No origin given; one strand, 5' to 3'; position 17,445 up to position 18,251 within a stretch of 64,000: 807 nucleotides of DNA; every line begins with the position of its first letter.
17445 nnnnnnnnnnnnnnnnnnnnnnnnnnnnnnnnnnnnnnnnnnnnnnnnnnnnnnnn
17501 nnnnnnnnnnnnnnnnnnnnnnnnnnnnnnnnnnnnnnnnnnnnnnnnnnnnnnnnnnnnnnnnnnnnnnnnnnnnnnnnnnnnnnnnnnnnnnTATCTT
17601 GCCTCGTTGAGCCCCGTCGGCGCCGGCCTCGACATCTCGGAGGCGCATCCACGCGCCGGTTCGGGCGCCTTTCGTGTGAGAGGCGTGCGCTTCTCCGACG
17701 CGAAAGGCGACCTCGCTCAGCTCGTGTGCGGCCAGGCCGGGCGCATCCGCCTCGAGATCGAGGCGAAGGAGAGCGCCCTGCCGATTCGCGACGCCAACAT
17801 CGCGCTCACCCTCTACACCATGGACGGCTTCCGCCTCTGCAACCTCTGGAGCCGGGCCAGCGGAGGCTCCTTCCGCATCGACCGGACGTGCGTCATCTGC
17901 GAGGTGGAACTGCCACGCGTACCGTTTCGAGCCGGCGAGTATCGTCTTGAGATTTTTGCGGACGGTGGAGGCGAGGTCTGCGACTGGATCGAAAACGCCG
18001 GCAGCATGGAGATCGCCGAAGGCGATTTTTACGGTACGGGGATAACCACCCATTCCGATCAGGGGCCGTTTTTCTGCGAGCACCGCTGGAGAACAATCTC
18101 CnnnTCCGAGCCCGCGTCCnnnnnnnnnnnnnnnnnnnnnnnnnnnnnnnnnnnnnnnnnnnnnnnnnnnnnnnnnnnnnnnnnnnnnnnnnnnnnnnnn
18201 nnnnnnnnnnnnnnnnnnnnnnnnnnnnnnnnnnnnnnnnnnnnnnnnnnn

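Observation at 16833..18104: Wzt with an extra C-terminal domain next to multiple methyltransferases suggests a methyl-capped chain-termination mechanism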

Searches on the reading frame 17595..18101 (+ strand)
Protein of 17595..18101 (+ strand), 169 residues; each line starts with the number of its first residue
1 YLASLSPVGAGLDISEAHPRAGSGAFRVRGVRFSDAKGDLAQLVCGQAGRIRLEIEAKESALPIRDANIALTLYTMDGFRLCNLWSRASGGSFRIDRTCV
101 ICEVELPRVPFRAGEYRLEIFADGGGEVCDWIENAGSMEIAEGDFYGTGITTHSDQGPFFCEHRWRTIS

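Call 28: search_solved_structures(query=A2, max_evalue=10, show_alignments=4)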
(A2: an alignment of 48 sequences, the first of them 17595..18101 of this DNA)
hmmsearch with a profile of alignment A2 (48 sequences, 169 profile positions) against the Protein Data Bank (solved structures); distinct sequences matched with E-value up to 10: 6.
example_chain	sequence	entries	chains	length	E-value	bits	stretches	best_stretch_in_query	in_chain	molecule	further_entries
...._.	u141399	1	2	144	1.7e-12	50.4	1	26-140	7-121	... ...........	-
6o14_A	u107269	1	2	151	2e-12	50.1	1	26-140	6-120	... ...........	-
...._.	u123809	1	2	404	6.1e-12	48.5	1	21-140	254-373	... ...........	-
8dku_A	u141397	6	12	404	6.2e-12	48.5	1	21-140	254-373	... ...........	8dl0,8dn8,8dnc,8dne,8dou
5hno_A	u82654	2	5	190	0.0002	24.1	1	12-121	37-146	ABC type transport system putative ATP binding protein | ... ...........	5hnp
9qs0_A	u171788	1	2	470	0.69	12.6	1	50-119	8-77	FUS1p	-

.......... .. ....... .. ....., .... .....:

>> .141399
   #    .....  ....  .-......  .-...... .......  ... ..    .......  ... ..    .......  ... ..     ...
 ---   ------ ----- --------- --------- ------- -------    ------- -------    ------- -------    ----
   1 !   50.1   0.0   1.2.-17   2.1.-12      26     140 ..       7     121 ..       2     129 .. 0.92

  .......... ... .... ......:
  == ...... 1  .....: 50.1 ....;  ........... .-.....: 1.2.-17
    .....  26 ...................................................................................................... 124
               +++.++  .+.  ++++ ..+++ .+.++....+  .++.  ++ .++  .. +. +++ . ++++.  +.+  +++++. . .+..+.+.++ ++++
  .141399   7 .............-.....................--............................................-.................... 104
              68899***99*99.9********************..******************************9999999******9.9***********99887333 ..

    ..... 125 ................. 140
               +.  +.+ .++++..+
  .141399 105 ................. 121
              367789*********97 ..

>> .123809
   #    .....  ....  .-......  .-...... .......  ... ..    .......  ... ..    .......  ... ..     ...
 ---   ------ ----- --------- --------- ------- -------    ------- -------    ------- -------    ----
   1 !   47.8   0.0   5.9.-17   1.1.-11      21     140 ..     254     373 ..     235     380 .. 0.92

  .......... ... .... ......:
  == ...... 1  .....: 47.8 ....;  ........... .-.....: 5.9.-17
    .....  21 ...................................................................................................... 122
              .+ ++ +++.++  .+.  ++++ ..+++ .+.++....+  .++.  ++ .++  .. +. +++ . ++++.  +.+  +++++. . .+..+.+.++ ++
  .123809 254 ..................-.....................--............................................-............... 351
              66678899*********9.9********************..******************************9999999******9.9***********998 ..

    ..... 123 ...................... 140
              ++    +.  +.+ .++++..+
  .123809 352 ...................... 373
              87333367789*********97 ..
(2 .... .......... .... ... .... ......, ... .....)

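Call 31: predict_structure(alignment_id=A2)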
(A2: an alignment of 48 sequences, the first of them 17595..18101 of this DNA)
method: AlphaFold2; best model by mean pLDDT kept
length: 169 residues; sequences in the alignment: 48
mean_pLDDT: 92.6   pTM: 0.85
mean pLDDT of the five models: 92.6, 92.4, 92.4, 91.9, 87.0
residues with pLDDT >= 90: 145; 70-90: 14; 50-70: 3; < 50: 7
segments of 3 or more residues with pLDDT < 50: 1-7
pLDDT, mean of each block of 10 residues (from residue 1): 47 90 98 96 96 98 98 97 95 97 97 96 98 96 94 89 93
secondary structure, 60 per line:
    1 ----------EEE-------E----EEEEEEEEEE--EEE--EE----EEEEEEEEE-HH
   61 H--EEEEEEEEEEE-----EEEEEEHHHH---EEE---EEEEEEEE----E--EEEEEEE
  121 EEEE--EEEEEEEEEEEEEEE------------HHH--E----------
elements in order: E11-13 E26-35 E38-40 E49-57 E64-74 E80-85 H86-89 E93-95 E99-106 E114-124 E127-141

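Call 33: fold_search(model_id=the predicted structure, library=pdb)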
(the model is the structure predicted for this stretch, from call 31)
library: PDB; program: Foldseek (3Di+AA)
matches with E <= 10: 1888; with E <= 0.001: 41
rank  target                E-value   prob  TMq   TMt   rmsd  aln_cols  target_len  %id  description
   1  2r5o_A                3.4e-09  1.00  0.70  0.71   3.3       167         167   15  Crystal structure of the C-terminal domain of wzt (released 2007-12-25)
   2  2r5o_B                5.5e-09  1.00  0.71  0.72   3.2       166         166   13  Crystal structure of the C-terminal domain of wzt (released 2007-12-25)
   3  6o14_B                8.4e-09  1.00  0.66  0.77   3.2       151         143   18  Crystal structure of the Aquifex aeolicus Wzt Carbohydrate Binding Domain (released 2020-01-15)
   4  5hno_C                1.9e-08  1.00  0.70  0.71   2.9       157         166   13  The structure of the kdo-capped saccharide binding subunit of the O-12 specific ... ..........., Wzt (released 2016-03-09)
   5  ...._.                2.1e-08  1.00  0.66  0.77   3.9       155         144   17  Crystal structure of the Aquifex aeolicus Wzt Carbohydrate Binding Domain bound to 3-O-methyl-D-mannose (released 2022-09-21)
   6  8dl0_A                3.9e-08  1.00  0.65  0.31   3.8       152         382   18  CryoEM structure of the nucleotide-free and open channel A.aeolicus WzmWzt transporter (released 2022-09-21)
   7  5hno_B                4.1e-08  1.00  0.69  0.69   3.0       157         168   14  The structure of the kdo-capped saccharide binding subunit of the O-12 specific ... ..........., Wzt (released 2016-03-09)
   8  5hno_A                5.1e-08  1.00  0.70  0.72   2.9       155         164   13  The structure of the kdo-capped saccharide binding subunit of the O-12 specific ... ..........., Wzt (released 2016-03-09)
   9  8dku_A                7.9e-08  1.00  0.64  0.30   3.9       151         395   18  CryoEM structure of the A. aeolicus WzmWzt transporter bound to the native O antigen (released 2022-09-21)
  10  5hnp_B                9.7e-08  1.00  0.68  0.69   3.7       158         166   13  The structure of the kdo-capped saccharide binding subunit of the O-12 specific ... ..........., Wzt (released 2016-03-09)
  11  8dne_C                1.1e-07  1.00  0.64  0.31   3.3       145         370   15  CryoEM structure of the A.aeolicus WzmWzt transporter bound to ATP (released 2022-09-21)
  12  5hnp_A                1.2e-07  1.00  0.68  0.71   3.3       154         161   14  The structure of the kdo-capped saccharide binding subunit of the O-12 specific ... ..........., Wzt (released 2016-03-09)
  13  6o14_A                1.2e-07  1.00  0.65  0.75   3.8       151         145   18  Crystal structure of the Aquifex aeolicus Wzt Carbohydrate Binding Domain (released 2020-01-15)
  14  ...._C                1.5e-07  1.00  0.60  0.29   3.9       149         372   17  Mg2+/ATP-bound structure of the full-length WzmWzt O antigen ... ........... in lipid nanodiscs (released 2021-01-13)
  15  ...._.                1.8e-07  1.00  0.60  0.30   4.5       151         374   16  Mg2+/ATP-bound structure of the full-length WzmWzt O antigen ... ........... in lipid nanodiscs (released 2021-01-13)
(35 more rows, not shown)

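Call 72: search_protein_representatives(protein=window:17595-18101:+)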
Query: 169 residues. Proteins with E-value up to 0.001 (for the whole library): 839; up to 1e-10: 89; up to 1e-30: 1. The best 150 are listed.
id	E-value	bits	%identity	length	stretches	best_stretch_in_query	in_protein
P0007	7.4e-54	198.3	56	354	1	4-166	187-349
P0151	5.6e-30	120.5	46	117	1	52-168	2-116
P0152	2.3e-22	95.7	38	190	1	18-166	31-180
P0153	2.7e-18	82.5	32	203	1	17-164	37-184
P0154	6.7e-18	81.2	32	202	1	13-166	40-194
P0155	2.8e-17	79.2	34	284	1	19-168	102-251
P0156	3.2e-17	79.0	34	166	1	13-165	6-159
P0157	1.9e-16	76.5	34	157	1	15-166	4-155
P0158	5.5e-16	75.0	31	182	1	10-166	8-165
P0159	1.0e-15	74.1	31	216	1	13-167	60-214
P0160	1.2e-15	73.8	30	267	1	12-169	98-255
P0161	4.3e-15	72.1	30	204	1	19-164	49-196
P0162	4.8e-15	71.9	34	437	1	44-166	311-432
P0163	5.4e-15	71.7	31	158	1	33-169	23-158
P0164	6.2e-15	71.6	32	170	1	25-166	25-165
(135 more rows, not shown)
